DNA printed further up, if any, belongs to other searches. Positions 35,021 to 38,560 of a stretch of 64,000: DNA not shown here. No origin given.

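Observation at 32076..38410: Tandem M1 aminopeptidase paralogs carrying a C-terminal Omp85/BamA-like beta-barrel signature, a possible autotransporter-like surface peptidase architecture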

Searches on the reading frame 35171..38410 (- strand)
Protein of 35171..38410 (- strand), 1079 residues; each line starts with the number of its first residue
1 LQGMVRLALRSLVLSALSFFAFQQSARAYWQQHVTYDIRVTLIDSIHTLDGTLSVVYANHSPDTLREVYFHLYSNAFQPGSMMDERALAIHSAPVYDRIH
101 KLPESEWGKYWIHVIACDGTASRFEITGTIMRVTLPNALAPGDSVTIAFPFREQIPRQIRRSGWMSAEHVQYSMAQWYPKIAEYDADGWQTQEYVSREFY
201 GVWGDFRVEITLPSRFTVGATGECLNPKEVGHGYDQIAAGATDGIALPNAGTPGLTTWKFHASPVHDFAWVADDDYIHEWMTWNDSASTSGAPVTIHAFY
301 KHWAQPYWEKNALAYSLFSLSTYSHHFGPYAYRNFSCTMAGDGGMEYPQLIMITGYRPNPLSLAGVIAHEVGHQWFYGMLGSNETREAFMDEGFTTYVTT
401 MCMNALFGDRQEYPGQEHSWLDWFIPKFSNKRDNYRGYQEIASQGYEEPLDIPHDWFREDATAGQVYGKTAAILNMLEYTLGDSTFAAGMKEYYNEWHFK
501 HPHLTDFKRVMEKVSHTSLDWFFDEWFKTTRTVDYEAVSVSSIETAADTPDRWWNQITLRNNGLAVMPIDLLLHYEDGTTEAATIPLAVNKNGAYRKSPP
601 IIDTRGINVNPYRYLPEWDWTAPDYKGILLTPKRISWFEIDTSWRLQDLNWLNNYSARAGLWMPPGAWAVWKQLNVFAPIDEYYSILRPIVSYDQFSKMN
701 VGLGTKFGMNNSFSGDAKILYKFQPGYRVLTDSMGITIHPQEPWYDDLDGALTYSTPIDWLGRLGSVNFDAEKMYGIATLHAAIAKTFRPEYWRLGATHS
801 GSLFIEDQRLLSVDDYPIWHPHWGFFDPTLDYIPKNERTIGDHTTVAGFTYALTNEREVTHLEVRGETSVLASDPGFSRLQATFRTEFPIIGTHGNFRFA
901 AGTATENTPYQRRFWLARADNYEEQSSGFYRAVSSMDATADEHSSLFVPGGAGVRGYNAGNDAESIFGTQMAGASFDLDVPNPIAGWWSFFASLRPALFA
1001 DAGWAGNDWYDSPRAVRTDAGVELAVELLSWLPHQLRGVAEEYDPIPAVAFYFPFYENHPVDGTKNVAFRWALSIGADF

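Call 5: search_protein_families(library=pfam, proteins=[window:35171-38410:-], max_evalue=1)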
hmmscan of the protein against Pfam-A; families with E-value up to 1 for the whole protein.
window:35171-38410:- (1079 aa): 2 families
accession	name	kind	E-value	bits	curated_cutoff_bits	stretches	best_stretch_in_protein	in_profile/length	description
PF01433.26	Peptidase_M1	-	7.1e-20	72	27.7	1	362-526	66-218/218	Peptidase family M1 domain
PF03018.19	Dirigent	-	0.19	11.8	29.1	1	884-908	106-129/148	Dirigent-like protein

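Call 6: search_protein_families(library=ncbifam, proteins=[window:35171-38410:-], max_evalue=1)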
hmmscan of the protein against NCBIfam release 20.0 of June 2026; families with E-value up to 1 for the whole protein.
window:35171-38410:- (1079 aa): 4 families
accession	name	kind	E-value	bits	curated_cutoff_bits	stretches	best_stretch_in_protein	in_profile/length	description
TIGR02412.1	pepN_strep_liv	equivalog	2.3e-13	49.4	591.2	1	363-530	287-442/832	aminopeptidase N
TIGR02411.1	leuko_A4_hydro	equivalog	7.6e-07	28.2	761.7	1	343-511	257-417/600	leukotriene-A(4) hydrolase/aminopeptidase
TIGR02414.1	pepN_proteo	equivalog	7.7e-05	21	718.2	1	466-532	374-439/868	aminopeptidase N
TIGR04267.2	mod_HExxH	domain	0.062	13.3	40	1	356-381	55-81/177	aKG-HExxH-type peptide beta-hydroxylase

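Call 8: find_homologous_proteins(query=window:35171-38410:-)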
Query window:35171-38410:- (1079 aa): 7996 proteins with E <= 0.001 among 8000 candidates; the best 120 are listed.
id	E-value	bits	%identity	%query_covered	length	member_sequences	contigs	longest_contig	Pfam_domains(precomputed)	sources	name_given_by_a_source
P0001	0.0e+0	2097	99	82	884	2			PF01433.27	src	-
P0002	0.0e+0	1634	68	98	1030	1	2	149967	PF01433.27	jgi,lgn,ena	-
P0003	0.0e+0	1609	67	98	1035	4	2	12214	PF01433.27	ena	-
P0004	0.0e+0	1596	66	98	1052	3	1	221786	PF01433.27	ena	-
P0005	0.0e+0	1590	65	100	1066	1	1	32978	PF01433.27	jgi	jgi:hypothetical protein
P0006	0.0e+0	1587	65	98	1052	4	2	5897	PF01433.27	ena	-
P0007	0.0e+0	1582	66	98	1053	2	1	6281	PF01433.27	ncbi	-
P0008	0.0e+0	1581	65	100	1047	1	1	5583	PF01433.27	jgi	jgi:hypothetical protein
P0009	0.0e+0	1579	64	99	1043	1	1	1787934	PF01433.27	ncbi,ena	-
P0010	0.0e+0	1572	65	99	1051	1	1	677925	PF01433.27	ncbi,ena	-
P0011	0.0e+0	1561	65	98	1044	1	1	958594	PF01433.27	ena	-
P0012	0.0e+0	1549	63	100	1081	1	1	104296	PF01433.27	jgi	jgi:hypothetical protein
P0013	0.0e+0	1509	62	100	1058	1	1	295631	PF01433.27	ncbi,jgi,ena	-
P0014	0.0e+0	1463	62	98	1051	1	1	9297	PF01433.27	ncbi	-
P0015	0.0e+0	1453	61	98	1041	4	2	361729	PF01433.27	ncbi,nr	ncbi:MAG: M1 family metallopeptidase [Bacteroidota bacterium]|nr:M1 family metallopeptidase [Bactero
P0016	0.0e+0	1447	61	99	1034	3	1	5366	PF01433.27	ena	-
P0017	0.0e+0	1440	60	99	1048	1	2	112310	PF01433.27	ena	-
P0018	0.0e+0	1439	60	100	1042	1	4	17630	PF01433.27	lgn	-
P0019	0.0e+0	1429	67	88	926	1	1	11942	PF01433.27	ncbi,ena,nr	ncbi:MAG TPA: M1 family aminopeptidase [Candidatus Kapabacteria bacterium]|nr:M1 family aminopeptida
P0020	0.0e+0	1425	59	100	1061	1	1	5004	PF01433.27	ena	-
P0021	0.0e+0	1399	59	97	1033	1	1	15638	PF01433.27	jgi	jgi:hypothetical protein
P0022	0.0e+0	1305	61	89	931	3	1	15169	PF01433.27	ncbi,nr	ncbi:MAG TPA: M1 family aminopeptidase, partial [Candidatus Kapabacteria bacterium]|nr:M1 family ami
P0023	0.0e+0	1245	64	80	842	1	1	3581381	PF01433.27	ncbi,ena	-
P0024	0.0e+0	1193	78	61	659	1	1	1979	PF01433.27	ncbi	ncbi:MAG: M1 family metallopeptidase, partial [Candidatus Kapaibacterium sp.]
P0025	0.0e+0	1191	54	99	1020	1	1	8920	PF01433.27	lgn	-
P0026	0.0e+0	1168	71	65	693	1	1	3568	PF01433.27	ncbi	ncbi:MAG TPA: M1 family metallopeptidase, partial [Candidatus Kapabacteria bacterium]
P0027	0.0e+0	1149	51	99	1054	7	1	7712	PF01433.27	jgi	jgi:hypothetical protein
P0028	0.0e+0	1147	50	100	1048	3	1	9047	PF01433.27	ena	-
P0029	0.0e+0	1147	53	97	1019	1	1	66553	PF01433.27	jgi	jgi:hypothetical protein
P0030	0.0e+0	1140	53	98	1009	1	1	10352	PF01433.27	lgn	-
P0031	0.0e+0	1137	52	98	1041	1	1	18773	PF01433.27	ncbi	-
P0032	0.0e+0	1116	51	98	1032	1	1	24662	PF01433.27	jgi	-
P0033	0.0e+0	1104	50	99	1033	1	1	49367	PF01433.27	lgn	-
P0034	6.3e-284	963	46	99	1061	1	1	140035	PF01433.27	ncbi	-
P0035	5.7e-271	920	44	100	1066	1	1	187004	PF01433.27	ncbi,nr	ncbi:MAG TPA: M1 family aminopeptidase [Candidatus Kapabacteria bacterium]|nr:M1 family aminopeptida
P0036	6.4e-270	917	46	95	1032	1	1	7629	PF01433.27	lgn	-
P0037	5.6e-268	910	44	99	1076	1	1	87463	PF01433.27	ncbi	-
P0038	6.0e-268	910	44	98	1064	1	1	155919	PF01433.27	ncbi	-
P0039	1.5e-267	909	44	99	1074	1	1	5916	PF01433.27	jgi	jgi:hypothetical protein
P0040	8.1e-267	907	44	99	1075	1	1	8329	PF01433.27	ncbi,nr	ncbi:MAG TPA: M1 family aminopeptidase [Candidatus Kapabacteria bacterium]|nr:M1 family aminopeptida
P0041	4.6e-266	904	46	95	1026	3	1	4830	PF01433.27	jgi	jgi:hypothetical protein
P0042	5.9e-266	904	43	98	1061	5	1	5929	PF01433.27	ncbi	-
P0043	1.0e-265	903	46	97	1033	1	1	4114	PF01433.27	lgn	-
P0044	5.0e-264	897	45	95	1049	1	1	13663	PF01433.27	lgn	-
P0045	2.2e-263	895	44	99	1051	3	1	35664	PF01433.27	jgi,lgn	jgi:hypothetical protein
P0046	6.1e-260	884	44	98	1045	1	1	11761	PF01433.27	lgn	-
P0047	2.3e-257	875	47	89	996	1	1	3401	PF01433.27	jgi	jgi:hypothetical protein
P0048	3.0e-257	875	45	97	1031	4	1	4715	PF01433.27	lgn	-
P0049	1.8e-256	872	44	98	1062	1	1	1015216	PF01433.27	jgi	jgi:hypothetical protein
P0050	6.7e-255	867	45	93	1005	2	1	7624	PF01433.27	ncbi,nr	ncbi:MAG: M1 family metallopeptidase, partial [Bacteroidota bacterium]|nr:M1 family metallopeptidase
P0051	2.3e-252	859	43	99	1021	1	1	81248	PF01433.27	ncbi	-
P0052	1.0e-251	857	43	100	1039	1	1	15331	PF01433.27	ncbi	-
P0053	1.9e-251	856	42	99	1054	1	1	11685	PF01433.27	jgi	jgi:hypothetical protein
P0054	4.7e-251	854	43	99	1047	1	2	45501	PF01433.27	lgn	-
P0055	8.6e-250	850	42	98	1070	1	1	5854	PF01433.27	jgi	jgi:hypothetical protein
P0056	4.4e-249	848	42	97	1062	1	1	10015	PF01433.27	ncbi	-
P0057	8.5e-246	837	42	99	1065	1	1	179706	PF01433.27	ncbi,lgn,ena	ncbi:MAG: M1 family metallopeptidase [bacterium]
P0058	3.5e-245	835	43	98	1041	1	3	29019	PF01433.27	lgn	-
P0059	4.9e-242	825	42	97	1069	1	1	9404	PF01433.27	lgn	-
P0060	1.8e-235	803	40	99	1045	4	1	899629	PF01433.27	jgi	jgi:hypothetical protein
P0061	2.2e-223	763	39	99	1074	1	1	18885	PF01433.27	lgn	-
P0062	2.6e-217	743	47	73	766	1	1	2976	PF01433.27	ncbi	ncbi:MAG: M1 family metallopeptidase, partial [Ignavibacteriota bacterium]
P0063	2.0e-192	660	52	56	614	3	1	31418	PF01433.27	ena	-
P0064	9.4e-175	602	35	97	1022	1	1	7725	PF01433.27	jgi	jgi:hypothetical protein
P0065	1.3e-169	585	35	99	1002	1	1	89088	PF01433.27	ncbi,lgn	-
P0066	5.7e-168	579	36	96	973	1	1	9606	PF01433.27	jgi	jgi:hypothetical protein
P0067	1.2e-163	565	36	97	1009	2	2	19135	PF01433.27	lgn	-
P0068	2.1e-163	564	35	97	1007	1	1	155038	PF01433.27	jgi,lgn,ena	-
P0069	2.7e-161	557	35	96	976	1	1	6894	PF01433.27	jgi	jgi:hypothetical protein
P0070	2.5e-160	554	34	97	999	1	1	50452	PF01433.27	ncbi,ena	-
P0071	2.1e-158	548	34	100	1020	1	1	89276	PF01433.27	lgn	-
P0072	3.7e-158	547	36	100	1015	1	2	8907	PF01433.27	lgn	-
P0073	1.1e-157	545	34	97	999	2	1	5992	PF01433.27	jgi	jgi:hypothetical protein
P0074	4.6e-157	543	39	72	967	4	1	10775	PF01433.27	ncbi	ncbi:MAG: M1 family metallopeptidase, partial [Candidatus Kapaibacterium sp.]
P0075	1.7e-156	541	34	97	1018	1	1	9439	PF01433.27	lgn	-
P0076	4.6e-156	540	34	99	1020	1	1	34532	PF01433.27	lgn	-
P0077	4.7e-156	540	34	100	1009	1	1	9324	PF01433.27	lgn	-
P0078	1.2e-155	538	34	99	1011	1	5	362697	PF01433.27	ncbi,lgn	-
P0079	2.3e-155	538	35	98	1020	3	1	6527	PF01433.27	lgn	-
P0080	3.6e-155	537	34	99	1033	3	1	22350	PF01433.27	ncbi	-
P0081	1.0e-154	535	34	97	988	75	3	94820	PF01433.27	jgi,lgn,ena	-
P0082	2.3e-154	534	35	99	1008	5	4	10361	PF01433.27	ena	-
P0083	7.5e-154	532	35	97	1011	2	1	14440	PF01433.27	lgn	-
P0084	6.9e-153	529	40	65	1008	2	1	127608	PF01433.27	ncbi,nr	ncbi:MAG: M1 family metallopeptidase [Bacteroidetes bacterium]|nr:M1 family metallopeptidase [Bacter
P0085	1.5e-152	528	34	99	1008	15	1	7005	PF01433.27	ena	-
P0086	2.0e-152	528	33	97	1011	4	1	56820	PF01433.27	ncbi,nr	ncbi:MAG: M1 family metallopeptidase [Candidatus Kryptonium sp.]|nr:M1 family metallopeptidase [Cand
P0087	4.8e-152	527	35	96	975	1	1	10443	PF01433.27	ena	-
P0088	7.9e-151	522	34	97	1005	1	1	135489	PF01433.27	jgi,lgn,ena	-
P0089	5.1e-149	516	35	96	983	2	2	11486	PF01433.27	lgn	-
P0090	1.5e-148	515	34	99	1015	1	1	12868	PF01433.27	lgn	-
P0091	1.9e-147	511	34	95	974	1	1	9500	PF01433.27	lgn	-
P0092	3.4e-147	510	32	97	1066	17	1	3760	PF01433.27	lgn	-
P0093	4.5e-147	510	32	97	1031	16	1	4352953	PF01433.27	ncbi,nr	ncbi:MAG: M1 family metallopeptidase [Chlorobi bacterium]|nr:M1 family metallopeptidase [Chlorobiota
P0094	1.8e-146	508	34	97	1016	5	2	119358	PF01433.27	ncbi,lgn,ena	-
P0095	3.2e-146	507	32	90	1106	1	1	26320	PF01433.27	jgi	jgi:hypothetical protein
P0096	5.5e-143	497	32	97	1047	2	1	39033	PF01433.27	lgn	-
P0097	6.7e-143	496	34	95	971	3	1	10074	PF01433.27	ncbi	-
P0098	2.1e-142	495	33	97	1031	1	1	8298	PF01433.27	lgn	-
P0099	1.9e-137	478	37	70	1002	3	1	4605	PF01433.27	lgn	-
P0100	1.6e-134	468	31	99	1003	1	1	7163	PF01433.27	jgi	jgi:hypothetical protein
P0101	2.0e-131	458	40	60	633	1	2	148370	PF01433.27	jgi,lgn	-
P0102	6.4e-131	457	40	62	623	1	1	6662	PF01433.27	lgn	-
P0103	1.1e-130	456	41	60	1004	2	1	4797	PF01433.27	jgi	-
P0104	2.0e-130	455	41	60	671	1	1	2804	PF01433.27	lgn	-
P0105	2.6e-130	455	40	61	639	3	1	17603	PF01433.27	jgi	jgi:hypothetical protein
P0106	3.0e-130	454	39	60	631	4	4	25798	PF01433.27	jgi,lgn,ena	-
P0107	4.8e-130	454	36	70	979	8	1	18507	PF01433.27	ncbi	-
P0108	6.3e-130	453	41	60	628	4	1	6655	PF01433.27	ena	-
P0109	1.3e-129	452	39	60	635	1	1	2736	PF01433.27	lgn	-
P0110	1.7e-129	452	39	59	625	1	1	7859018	PF01433.27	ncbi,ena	-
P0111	6.7e-129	450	39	59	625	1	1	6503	PF01433.27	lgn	-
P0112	9.2e-129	449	39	60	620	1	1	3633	PF01433.27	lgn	-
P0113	1.1e-128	449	40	60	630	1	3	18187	PF01433.27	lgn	-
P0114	1.7e-128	448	39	61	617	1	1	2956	PF01433.27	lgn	-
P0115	2.0e-128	448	39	60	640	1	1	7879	PF01433.27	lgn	-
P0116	2.1e-128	448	39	60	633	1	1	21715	PF01433.27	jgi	-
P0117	2.5e-128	448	37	61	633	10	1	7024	PF01433.27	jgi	jgi:hypothetical protein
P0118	2.5e-128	448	39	60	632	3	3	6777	PF01433.27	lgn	-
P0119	4.5e-128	447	40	59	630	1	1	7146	PF01433.27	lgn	-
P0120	5.7e-128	447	39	59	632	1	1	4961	PF01433.27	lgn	-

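Call 13: search_solved_structures(query=window:35171-38401:-, max_evalue=1)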
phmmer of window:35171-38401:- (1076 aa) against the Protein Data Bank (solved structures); distinct sequences matched with E-value up to 1: 64 (the best 60 are shown).
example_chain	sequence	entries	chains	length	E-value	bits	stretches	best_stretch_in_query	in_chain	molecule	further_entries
3cia_A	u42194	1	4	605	1.2e-08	36.6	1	339-409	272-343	cold-active aminopeptidase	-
1z1w_A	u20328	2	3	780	6.7e-08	34.2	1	359-526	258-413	Tricorn protease interacting factor F3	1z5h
3q7j_A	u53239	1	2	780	1.2e-07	33.4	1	359-526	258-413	Tricorn protease-interacting factor F3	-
4kx7_A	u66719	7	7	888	2e-06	29.3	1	310-541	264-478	Glutamyl aminopeptidase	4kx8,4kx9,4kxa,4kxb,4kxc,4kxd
6ea4_A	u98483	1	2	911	2.5e-06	28.9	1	356-501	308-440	Endoplasmic reticulum aminopeptidase 2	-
7p7p_A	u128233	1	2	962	2.7e-06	28.8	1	356-501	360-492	Endoplasmic reticulum aminopeptidase 2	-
7nsk_A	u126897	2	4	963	2.7e-06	28.8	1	356-501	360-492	Endoplasmic reticulum aminopeptidase 2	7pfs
7nup_A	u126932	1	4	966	2.8e-06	28.8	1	356-501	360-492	Endoplasmic reticulum aminopeptidase 2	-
3se6_A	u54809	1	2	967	2.8e-06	28.8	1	356-501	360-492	Endoplasmic reticulum aminopeptidase 2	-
5ab0_A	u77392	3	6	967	2.8e-06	28.8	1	356-501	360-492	ENDOPLASMATIC RETICULUM AMINOPEPTIDASE 2 | Endoplasmic reticulum aminopeptidase 2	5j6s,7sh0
4e36_A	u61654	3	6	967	5.2e-06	27.9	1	356-501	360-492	Endoplasmic reticulum aminopeptidase 2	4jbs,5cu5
5ab2_A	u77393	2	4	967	5.2e-06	27.9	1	356-501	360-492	ENDOPLASMIC RETICULUM AMINOPEPTIDASE 2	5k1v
8t41_A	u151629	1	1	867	5.3e-06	27.9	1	360-528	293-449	Aminopeptidase N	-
4gaa_A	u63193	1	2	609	5.4e-06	27.8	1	325-409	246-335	MGC78867 protein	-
7v9n_A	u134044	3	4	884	8.9e-06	27.1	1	349-527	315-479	Alanine aminopeptidase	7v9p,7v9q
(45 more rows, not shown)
